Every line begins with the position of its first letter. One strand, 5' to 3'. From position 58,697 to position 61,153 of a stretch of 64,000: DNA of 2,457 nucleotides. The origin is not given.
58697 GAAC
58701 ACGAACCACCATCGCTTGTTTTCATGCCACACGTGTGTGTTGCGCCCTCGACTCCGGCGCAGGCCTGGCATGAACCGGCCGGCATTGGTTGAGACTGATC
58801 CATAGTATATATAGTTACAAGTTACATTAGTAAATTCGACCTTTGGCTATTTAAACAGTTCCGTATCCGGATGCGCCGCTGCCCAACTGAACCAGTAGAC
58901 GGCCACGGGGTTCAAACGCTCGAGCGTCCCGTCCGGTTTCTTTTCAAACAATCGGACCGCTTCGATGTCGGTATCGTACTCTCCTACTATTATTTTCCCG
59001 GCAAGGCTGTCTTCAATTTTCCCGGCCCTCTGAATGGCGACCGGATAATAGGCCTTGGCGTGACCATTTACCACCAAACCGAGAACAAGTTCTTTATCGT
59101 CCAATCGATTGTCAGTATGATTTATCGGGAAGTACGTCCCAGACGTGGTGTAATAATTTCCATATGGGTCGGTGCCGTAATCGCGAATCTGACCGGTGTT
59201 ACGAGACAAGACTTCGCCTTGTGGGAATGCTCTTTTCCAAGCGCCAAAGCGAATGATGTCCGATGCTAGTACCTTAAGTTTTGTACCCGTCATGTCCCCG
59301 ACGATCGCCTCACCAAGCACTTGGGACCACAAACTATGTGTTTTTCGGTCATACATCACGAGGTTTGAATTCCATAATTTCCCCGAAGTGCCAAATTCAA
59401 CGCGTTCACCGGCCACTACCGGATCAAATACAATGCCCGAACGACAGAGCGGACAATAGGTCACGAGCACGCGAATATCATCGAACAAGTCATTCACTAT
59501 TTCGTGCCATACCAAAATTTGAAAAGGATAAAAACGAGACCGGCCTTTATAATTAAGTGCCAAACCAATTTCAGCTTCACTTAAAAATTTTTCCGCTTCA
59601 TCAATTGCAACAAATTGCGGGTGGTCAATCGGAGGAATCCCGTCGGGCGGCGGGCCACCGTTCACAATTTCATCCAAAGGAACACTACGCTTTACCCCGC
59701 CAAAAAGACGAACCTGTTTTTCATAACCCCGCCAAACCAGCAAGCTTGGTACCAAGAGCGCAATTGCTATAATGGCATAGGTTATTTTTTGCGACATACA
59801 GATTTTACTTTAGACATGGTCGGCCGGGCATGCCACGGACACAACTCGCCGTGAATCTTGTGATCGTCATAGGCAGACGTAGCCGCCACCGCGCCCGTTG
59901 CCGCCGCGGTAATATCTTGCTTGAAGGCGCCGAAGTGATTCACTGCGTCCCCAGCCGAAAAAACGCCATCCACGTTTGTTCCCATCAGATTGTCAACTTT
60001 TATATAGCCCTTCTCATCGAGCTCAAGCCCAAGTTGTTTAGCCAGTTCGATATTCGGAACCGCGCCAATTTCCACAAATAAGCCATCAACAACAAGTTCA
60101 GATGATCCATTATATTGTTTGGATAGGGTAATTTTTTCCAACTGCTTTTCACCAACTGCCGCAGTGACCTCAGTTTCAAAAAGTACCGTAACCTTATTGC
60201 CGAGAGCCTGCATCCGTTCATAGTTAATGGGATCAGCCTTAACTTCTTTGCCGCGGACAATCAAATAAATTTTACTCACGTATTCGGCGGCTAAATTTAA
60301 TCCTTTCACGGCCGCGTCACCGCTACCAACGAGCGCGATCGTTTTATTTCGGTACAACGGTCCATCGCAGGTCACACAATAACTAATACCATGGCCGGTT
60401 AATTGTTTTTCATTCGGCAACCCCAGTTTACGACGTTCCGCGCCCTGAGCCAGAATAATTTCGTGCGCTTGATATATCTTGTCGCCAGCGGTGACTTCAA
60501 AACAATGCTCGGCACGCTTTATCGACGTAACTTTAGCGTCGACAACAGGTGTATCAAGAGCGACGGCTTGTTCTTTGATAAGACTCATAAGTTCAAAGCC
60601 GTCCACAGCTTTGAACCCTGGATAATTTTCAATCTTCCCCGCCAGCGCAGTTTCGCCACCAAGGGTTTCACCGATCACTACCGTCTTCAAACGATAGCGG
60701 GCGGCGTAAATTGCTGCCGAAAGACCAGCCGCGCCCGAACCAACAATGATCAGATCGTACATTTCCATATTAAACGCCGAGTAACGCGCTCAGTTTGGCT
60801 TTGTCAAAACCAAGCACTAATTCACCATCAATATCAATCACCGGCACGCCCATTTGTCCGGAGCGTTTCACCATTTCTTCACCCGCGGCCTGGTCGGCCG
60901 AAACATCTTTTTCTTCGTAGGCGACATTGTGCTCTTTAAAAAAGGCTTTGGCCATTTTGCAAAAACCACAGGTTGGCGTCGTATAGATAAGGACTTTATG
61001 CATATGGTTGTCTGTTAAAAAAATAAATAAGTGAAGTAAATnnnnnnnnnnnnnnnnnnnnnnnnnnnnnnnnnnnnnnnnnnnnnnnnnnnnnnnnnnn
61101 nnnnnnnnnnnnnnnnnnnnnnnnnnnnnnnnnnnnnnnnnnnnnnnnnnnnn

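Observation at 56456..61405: Long ArsR-controlled thiol-redox/metal operon containing two metallothionein-like peptides and a zinc-ribbon miniprotein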

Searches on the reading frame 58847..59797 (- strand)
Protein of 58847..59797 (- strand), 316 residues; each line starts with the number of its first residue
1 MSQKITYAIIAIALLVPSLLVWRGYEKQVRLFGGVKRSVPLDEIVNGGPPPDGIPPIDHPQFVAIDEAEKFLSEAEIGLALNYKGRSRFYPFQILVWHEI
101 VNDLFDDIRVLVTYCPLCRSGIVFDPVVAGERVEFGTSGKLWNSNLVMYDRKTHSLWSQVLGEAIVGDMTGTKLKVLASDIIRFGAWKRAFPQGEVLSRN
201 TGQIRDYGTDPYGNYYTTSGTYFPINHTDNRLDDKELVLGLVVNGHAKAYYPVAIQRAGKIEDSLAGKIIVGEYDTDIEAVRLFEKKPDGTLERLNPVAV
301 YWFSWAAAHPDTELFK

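Call 4: search_protein_families(library=pfam, max_evalue=0.1, proteins=[window:58847-59797:-])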
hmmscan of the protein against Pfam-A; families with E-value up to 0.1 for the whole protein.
window:58847-59797:- (316 aa): 1 family
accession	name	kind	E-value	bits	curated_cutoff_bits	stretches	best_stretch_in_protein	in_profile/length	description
PF11376.13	DUF3179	-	8.6e-86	288.4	27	1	52-312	2-292/292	Protein of unknown function (DUF3179)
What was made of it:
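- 58847..59797 (-): DUF3179 protein (316 aa), N-terminal membrane anchor, CPLC motif; the most conserved gene of the island. Pfam PF11376 E=8.6e-86 (call 4).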

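Call 5: search_protein_families(library=ncbifam, max_evalue=0.1, proteins=[window:58847-59797:-])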
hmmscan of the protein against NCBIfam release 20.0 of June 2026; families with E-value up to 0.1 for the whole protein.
window:58847-59797:- (316 aa): 0 families

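Call 24: find_related_loci(query=window:58847-59797:-, collection=genome_contigs, flank=8000)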
Query window:58847-59797:- (316 aa) in genome_contigs; peptide patterns used: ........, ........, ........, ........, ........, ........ (x = any residue, [..] = any of these).
599 stretches matched a pattern (row limit reached: there are more); 570 encode a relative of the query (tblastn E <= 1e-3); the best 80 are kept; 80 distinct loci.
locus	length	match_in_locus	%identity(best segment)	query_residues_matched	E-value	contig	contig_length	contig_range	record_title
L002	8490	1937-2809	71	26-316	4e-143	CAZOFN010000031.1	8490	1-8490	MAG TPA_asm: uncultured Candidatus Saccharibacteria bacterium isolate SRP269290_co3_860 genome assembly, contig: NODE_11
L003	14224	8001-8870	68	27-316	1e-135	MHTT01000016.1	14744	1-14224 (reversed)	MAG: Candidatus Wildermuthbacteria bacterium RIFCSPHIGHO2_01_FULL_49_22b rifcsphigho2_01_scaffold_28982, whole genome sh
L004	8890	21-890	67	27-316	1e-135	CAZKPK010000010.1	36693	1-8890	MAG TPA_asm: uncultured Candidatus Saccharibacteria bacterium isolate SRP269290_co1_320 genome assembly, contig: NODE_11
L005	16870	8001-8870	68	27-316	3e-135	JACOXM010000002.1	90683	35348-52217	MAG: Candidatus Giovannonibacteria bacterium isolate NC_groundwater_153_Ag_S-0.1um_42_19 S4_GD2017_2_S1_scaffold_203, wh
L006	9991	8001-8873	68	26-316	3e-135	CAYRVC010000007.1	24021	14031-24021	MAG TPA_asm: uncultured Candidatus Saccharibacteria bacterium isolate binchicken_co227_921 genome assembly, contig: NODE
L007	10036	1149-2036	67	27-316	7e-135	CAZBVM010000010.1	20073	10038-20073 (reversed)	MAG TPA_asm: uncultured Candidatus Saccharibacteria bacterium isolate binchicken_co38_663 genome assembly, contig: NODE_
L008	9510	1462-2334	68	26-316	8e-135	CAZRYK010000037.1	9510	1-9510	MAG TPA_asm: uncultured Gammaproteobacteria bacterium isolate binchicken_co110_548 genome assembly, contig: NODE_15871_l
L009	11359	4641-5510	67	27-316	4e-134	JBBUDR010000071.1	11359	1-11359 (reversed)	MAG: Patescibacteria group bacterium isolate H41-bin114_1 H41_bin114_1_000000000071, whole genome shotgun sequence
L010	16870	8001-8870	65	27-316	3e-134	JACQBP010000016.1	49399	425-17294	MAG: Candidatus Liptonbacteria bacterium isolate NC_groundwater_945_Pr1_S-0.2um_45_49 Montesol18-Sp2_coassembly_scaffold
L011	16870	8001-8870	67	26-316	1e-133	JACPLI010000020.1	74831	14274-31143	MAG: Candidatus Liptonbacteria bacterium isolate NC_groundwater_517_Ag_S-0.1um_55_12 S35_SO-1_scaffold_305278, whole gen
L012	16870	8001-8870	68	27-316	4e-132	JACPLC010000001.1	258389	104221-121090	MAG: Candidatus Kaiserbacteria bacterium isolate NC_groundwater_511_Ag_S-0.1um_54_12 S35_SO-1_scaffold_84586, whole geno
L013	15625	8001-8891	65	27-313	1e-131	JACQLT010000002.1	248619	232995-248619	MAG: Parcubacteria group bacterium isolate NC_groundwater_1210_Ag_S-0.1um_50_592 S_p1_S3_coassembly_k141_192282, whole g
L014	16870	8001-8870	66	27-316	3e-131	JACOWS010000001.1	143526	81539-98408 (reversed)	MAG: Patescibacteria group bacterium isolate NC_groundwater_132_Ag_S-0.1um_53_12 S4_GD2017_2_S1_scaffold_39, whole genom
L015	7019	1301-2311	59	1-316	5e-131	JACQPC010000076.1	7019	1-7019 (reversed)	MAG: Candidatus Doudnabacteria bacterium isolate NC_groundwater_1297_Ag_S-0.2um_47_31 S_p2_S4_coassembly_k141_3159535, w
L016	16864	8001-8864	65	29-316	3e-130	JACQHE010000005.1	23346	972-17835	MAG: Candidatus Gottesmanbacteria bacterium isolate NC_groundwater_1091_Ag_S2p5_51_258 S_2p5_S6_coassembly_k141_590783,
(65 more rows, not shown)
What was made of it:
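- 58847..59797 (-): It is 41-71% identical across the 80 loci kept (call 24).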

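Call 43: search_solved_structures(query=window:58847-59797:-, max_evalue=1)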
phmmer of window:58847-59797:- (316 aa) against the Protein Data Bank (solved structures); distinct sequences matched with E-value up to 1: 11.
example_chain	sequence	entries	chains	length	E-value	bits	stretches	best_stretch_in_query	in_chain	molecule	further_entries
1sgj_A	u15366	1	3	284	0.45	13.1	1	62-101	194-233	citrate lyase, beta subunit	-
8u4v_B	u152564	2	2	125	0.54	12.9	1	146-208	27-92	Heat-labile enterotoxin B chain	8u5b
2quo_A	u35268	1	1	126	0.64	12.6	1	147-208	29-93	Heat-labile enterotoxin B chain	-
9bei_B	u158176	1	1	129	0.67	12.5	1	147-208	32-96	Heat-labile enterotoxin B chain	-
6ov2_B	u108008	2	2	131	0.68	12.5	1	147-208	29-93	Heat-labile enterotoxin B chain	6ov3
7kp4_B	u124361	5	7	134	0.71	12.5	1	147-208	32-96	Heat-labile enterotoxin B chain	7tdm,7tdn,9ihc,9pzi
3kr9_A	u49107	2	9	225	0.77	12.4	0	245-284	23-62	SAM-dependent methyltransferase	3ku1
5b2g_B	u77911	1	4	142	0.78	12.3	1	147-207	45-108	Heat-labile enterotoxin B chain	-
3x29_B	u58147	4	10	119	0.85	12.2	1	148-208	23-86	Heat-labile enterotoxin B chain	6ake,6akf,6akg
9j7x_A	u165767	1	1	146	0.87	12.2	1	147-208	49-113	Heat-labile enterotoxin B chain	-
8u5d_A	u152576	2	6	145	0.91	12.1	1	147-207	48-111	Heat-labile enterotoxin B chain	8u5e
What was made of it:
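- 58847..59797 (-): No solved homologue (call 43).
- Closest known: CcdA-TlpA/ResA/Etrx extracytoplasmic reducing pathways. Different: The conserved partner here is DUF3179, which has no known function and no solved structure (call 43).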

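Call 50: search_protein_families(library=pfam, max_evalue=0.01, proteins=[L004:5242-5607:+, L004:5833-6240:+, L005:12123-12296:+, L002:2849-3427:+, L002:3455-3733:+, L003:8883-9197:+, L003:9202-10329:+, L003:13096-13563:+, L009:6630-6986:+, L005:7191-7808:+])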
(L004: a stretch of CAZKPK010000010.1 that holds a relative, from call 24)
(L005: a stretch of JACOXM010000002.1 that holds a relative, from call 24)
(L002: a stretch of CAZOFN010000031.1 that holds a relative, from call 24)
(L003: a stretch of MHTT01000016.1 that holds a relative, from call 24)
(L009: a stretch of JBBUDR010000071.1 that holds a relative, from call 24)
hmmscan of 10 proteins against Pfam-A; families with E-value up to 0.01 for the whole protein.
L004:5242-5607:+ (121 aa): 0 families

L004:5833-6240:+ (135 aa): 1 family
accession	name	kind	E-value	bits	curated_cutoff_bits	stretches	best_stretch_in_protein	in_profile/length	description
PF03203.19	MerC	-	9.6e-08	33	27.6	1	20-114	10-107/108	MerC mercury resistance protein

L005:12123-12296:+ (57 aa): 1 family
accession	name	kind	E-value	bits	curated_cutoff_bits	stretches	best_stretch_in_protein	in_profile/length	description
PF04438.22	zf-HIT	-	0.00066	19.8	24.7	1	5-25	2-21/30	HIT zinc finger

L002:2849-3427:+ (192 aa): 3 families
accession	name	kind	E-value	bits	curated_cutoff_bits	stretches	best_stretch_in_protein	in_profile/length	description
PF03358.20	FMN_red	-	3.3e-41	140.8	24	1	3-148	2-148/152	NADPH-dependent FMN reductase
PF02525.22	Flavodoxin_2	-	5.2e-11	43.1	27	1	3-105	2-105/198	Flavodoxin-like fold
PF18301.6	preATP-grasp_3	-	0.0096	16.5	26.3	0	63-89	25-51/76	pre ATP-grasp 3 domain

L002:3455-3733:+ (92 aa): 1 family
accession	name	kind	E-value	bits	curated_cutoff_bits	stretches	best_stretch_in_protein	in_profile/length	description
PF07295.17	DUF1451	-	0.0023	18.5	26.1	1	22-67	97-141/146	Zinc-ribbon containing domain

L003:8883-9197:+ (104 aa): 2 families
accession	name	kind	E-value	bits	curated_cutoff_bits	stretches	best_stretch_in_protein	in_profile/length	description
PF10865.14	DUF2703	-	0.00011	22.8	23.6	1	10-96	14-116/120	Domain of unknown function (DUF2703)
PF13192.12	Thioredoxin_3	-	0.001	19.5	24.8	1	1-61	1-58/76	Thioredoxin domain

L003:9202-10329:+ (375 aa): 4 families
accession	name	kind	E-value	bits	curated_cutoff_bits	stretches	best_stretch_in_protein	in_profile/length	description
PF00208.27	ELFV_dehydrog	-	1.4e-46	159.6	23.4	1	149-371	2-238/241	Glutamate/Leucine/Phenylalanine/Valine dehydrogenase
PF02812.23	ELFV_dehydrog_N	-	2.2e-27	95.7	25.3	1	20-123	21-127/129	Glu/Leu/Phe/Val dehydrogenase, dimerisation domain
PF05088.18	Bac_GDH_CD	-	0.00026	20.1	22.8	1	264-319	389-447/497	Bacterial NAD-glutamate dehydrogenase, catalytic domain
PF02826.25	2-Hacid_dh_C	-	0.0086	15.9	25.1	0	172-229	30-89/178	D-isomer specific 2-hydroxyacid dehydrogenase, NAD binding domain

L003:13096-13563:+ (155 aa): 5 families
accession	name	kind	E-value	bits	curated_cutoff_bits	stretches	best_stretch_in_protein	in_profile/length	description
PF00782.25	DSPc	-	3.1e-14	53.4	33.5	1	18-142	2-128/133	Dual specificity phosphatase, catalytic domain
PF22785.1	Tc-R-P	-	7.1e-14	52.7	27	1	31-113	17-104/106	Polymorphic toxin system, DSP-PTPase phosphatase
PF22784.1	PTP-SAK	-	3.8e-10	40.4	27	1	59-121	58-120/153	Swiss Army Knife protein, DSP-PTPase phosphatase domain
PF22741.1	PTP-NADK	-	1.9e-07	31.1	27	1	59-122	80-143/163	DSP-PTPase phosphatase fused to NAD+ Kinase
PF14566.11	PTPlike_phytase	-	0.00054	20.5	27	1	58-109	104-154/158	Inositol hexakisphosphate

L009:6630-6986:+ (118 aa): 0 families

L005:7191-7808:+ (205 aa): 1 family
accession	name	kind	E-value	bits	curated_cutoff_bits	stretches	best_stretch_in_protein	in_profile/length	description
PF11303.13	DUF3105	-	1.7e-23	83.6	25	1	85-197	9-124/130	Protein of unknown function (DUF3105)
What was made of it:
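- Several sit directly upstream of a MerC-like gene (Pfam MerC 33 bits against a cut-off of 27.6, call 50).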

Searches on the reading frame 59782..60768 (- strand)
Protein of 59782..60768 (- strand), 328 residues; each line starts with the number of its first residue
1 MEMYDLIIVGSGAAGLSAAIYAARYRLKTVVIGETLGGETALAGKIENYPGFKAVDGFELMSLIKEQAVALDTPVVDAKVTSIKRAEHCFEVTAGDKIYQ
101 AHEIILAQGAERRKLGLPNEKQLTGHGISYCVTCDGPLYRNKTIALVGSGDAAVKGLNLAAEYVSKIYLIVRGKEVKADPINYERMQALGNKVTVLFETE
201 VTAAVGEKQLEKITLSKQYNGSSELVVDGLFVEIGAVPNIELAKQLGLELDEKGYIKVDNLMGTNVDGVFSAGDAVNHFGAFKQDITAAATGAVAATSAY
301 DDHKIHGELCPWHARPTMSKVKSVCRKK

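Call 4: search_protein_families(library=pfam, max_evalue=0.1, proteins=[window:59782-60768:-])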
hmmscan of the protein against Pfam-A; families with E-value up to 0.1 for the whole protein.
window:59782-60768:- (328 aa): 12 families
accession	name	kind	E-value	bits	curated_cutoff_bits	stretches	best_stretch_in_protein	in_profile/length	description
PF07992.20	Pyr_redox_2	-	2.1e-40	139.4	26.1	1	4-284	1-278/291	Pyridine nucleotide-disulphide oxidoreductase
PF13738.12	Pyr_redox_3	-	2.6e-16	60.2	30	2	77-273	101-305/305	Pyridine nucleotide-disulphide oxidoreductase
PF00890.30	FAD_binding_2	-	3.7e-07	30.1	20.4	1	5-43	1-41/414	FAD binding domain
PF01266.30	DAO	-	7e-06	26.2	27.9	1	5-37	1-35/353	FAD dependent oxidoreductase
PF12831.13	FAD_oxidored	-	9.9e-06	25.5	27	1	5-40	1-38/416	FAD dependent oxidoreductase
PF00070.33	Pyr_redox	-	1.6e-05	25.8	22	1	144-216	2-80/82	Pyridine nucleotide-disulphide oxidoreductase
PF01946.23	Thi4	-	0.00014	21.7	26.2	1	4-45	18-62/235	Thi4 family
PF13450.12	NAD_binding_8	-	0.00032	21.3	21.9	1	8-39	1-34/68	NAD(P)-binding Rossmann-like domain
PF03486.20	HI0933_like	-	0.00094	19.1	50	1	5-33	2-30/244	HI0933-like protein Rossmann domain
PF05834.18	Lycopene_cycl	-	0.0044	16.6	23.4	0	5-33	1-33/380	Lycopene cyclase protein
PF01134.28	GIDA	-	0.0046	16.5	22.1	1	5-43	1-32/391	Glucose inhibited division protein A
PF00291.31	PALP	-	0.088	12.6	35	0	140-250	54-150/295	Pyridoxal-phosphate dependent enzyme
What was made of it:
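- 59782..60768 (-): Thioredoxin-reductase-like flavoprotein (328 aa, CVTC), 1 nt after Grx and overlapping DUF3179 by 16 nt. Pyr_redox_2 hit (call 4).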

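Call 5: search_protein_families(library=ncbifam, max_evalue=0.1, proteins=[window:59782-60768:-])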
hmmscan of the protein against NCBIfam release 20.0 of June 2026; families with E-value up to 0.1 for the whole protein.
window:59782-60768:- (328 aa): 93 families (the best 25 are shown)
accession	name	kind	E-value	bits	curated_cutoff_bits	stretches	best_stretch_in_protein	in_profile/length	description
TIGR01292.1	TRX_reduct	equivalog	2.2e-88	296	343.45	1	4-300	1-297/300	thioredoxin-disulfide reductase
TIGR03143.1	AhpF_homolog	hypoth_equivalog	1.5e-60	205.3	687.65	1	2-299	3-304/555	putative alkyl hydroperoxide reductase F subunit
TIGR03140.1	AhpF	equivalog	4.5e-58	197.1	502.9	1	2-302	211-511/515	alkyl hydroperoxide reductase subunit F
NF007614.0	PRK10262.1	equivalog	5.4e-46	157.2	644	1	5-299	8-310/321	thioredoxin-disulfide reductase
TIGR02053.1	MerA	equivalog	9.2e-20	71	454.45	2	86-304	115-335/465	mercury(II) reductase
TIGR01350.1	lipoamide_DH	equivalog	5.6e-19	68.2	408.8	2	88-310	117-342/461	dihydrolipoyl dehydrogenase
TIGR03385.1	CoA_CoA_reduc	equivalog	3.6e-17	62.3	578.8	1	96-278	97-285/439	CoA-disulfide reductase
TIGR04018.1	Bthiol_YpdA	hypoth_equivalog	8.6e-17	60.9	339.9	2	79-278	92-291/316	YpdA family putative bacillithiol disulfide reductase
NF004776.0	PRK06116.1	equivalog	5.5e-16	58.6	480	2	88-278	121-307/450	glutathione-disulfide reductase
TIGR01424.1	gluta_reduc_2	equivalog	4.2e-13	48.7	606.05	1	87-279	117-306/446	glutathione-disulfide reductase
NF004991.0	PRK06370.1-3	subfamily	1.4e-12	47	620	2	190-294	255-359/509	FAD-containing oxidoreductase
TIGR01421.1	gluta_reduc_1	equivalog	2.6e-12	46.7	556.15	1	90-278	121-307/450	glutathione-disulfide reductase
NF003585.0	PRK05249.1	equivalog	6.1e-12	44.9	465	2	3-46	6-51/464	Si-specific NAD(P)(+) transhydrogenase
NF004945.0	PRK06292.2-3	equivalog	6.9e-12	45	494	1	91-276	120-305/457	dihydrolipoyl dehydrogenase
NF004947.0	PRK06292.2-5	equivalog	1.4e-10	40.7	592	1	90-277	121-311/474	dihydrolipoyl dehydrogenase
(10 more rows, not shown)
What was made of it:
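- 59782..60768 (-): TIGR01292 E=2e-88 but 296 bits, below the equivalog cut-off of 343 (call 5).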

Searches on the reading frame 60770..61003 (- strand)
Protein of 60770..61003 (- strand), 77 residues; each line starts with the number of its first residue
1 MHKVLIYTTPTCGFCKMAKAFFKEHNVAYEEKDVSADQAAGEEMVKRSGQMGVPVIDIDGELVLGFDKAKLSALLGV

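Call 4: search_protein_families(library=pfam, max_evalue=0.1, proteins=[window:60770-61003:-])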
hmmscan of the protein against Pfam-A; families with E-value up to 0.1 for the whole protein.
window:60770-61003:- (77 aa): 6 families
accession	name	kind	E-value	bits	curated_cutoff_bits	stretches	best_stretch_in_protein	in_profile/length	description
PF00462.30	Glutaredoxin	-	1.7e-21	76.6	22.9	1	4-63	1-60/60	Glutaredoxin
PF05768.20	Glrx-like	-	0.0002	22.1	26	1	3-55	1-57/77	Glutaredoxin-like domain (DUF836)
PF13417.12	GST_N_3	-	0.00023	21.8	22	1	7-62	2-56/75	Glutathione S-transferase, N-terminal domain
PF13192.12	Thioredoxin_3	-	0.002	18.6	24.8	1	4-64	3-61/76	Thioredoxin domain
PF00085.26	Thioredoxin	-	0.045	14.2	23.5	1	4-35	22-52/103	Thioredoxin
PF13409.12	GST_N_2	-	0.083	14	25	0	11-63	1-57/70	Glutathione S-transferase, N-terminal domain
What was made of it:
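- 60770..61003 (-): YruB-family glutaredoxin-like protein (77 aa, CGFC active site). Pfam Glutaredoxin E=1.7e-21 (call 4).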

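Call 5: search_protein_families(library=ncbifam, max_evalue=0.1, proteins=[window:60770-61003:-])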
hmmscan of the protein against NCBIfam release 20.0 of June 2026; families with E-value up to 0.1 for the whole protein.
window:60770-61003:- (77 aa): 28 families (the best 25 are shown)
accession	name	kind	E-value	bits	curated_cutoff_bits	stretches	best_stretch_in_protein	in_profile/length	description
TIGR02196.1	GlrX_YruB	hypoth_equivalog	1.3e-27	96.1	88.55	1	3-75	1-73/74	glutaredoxin-like protein, YruB-family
TIGR02181.1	GRX_bact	equivalog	2.7e-16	59.6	90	1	4-68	1-66/80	glutaredoxin 3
NF007923.0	PRK10638.1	equivalog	2.9e-16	59.3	129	1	1-68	1-68/83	glutaredoxin 3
NF041212.1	Uxx_star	subfamily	6.9e-16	58.3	66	1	4-67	1-65/70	Uxx-star family glutaredoxin-like (seleno)protein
TIGR02194.1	GlrX_NrdH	subfamily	3.2e-14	52.9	85.75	1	4-74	1-71/72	glutaredoxin-like protein NrdH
NF045501.1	HUGP_GUXX-star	exception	1.2e-11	44.6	325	1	2-67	165-231/236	HUGP/GUXX-star fusion selenoprotein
TIGR02200.1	GlrX_actino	hypoth_equivalog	4.7e-11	42.9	89.5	1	4-60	2-59/77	mycoredoxin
NF041211.1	gluta_UXX_star_2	equivalog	1.2e-09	38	100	1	4-67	1-65/71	UXX-star (seleno)protein family 2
TIGR02190.1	GlrX-dom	hypoth_equivalog_domain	2.3e-09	37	99.3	1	3-69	9-74/79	glutaredoxin-family domain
NF041114.2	gluta_UXX_star_1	equivalog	6.9e-09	35.8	72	1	4-67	1-65/70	UXX-star selenoprotein family 1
TIGR01617.1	arsC_related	subfamily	1.9e-07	31.3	75.05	1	6-44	3-41/117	Spx/MgsR family RNA polymerase-binding regulatory protein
NF002459.0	PRK01655.1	subfamily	2.2e-07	31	123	1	4-45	2-43/132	transcriptional regulator Spx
NF047338.1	gluta_UXX_star_3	exception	1.4e-06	28.2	97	1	4-56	1-54/70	UXX-star (seleno)protein family 3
NF009210.0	PRK12559.1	equivalog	4e-06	26.9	159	1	4-43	2-41/131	transcriptional regulator SpxA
NF009885.0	PRK13344.1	equivalog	8e-06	25.8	152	1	5-46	3-44/132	transcriptional regulator Spx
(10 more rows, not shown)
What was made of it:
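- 60770..61003 (-): TIGR02196 scores 96.1 bits against a cut-off of 88.55 (call 5).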
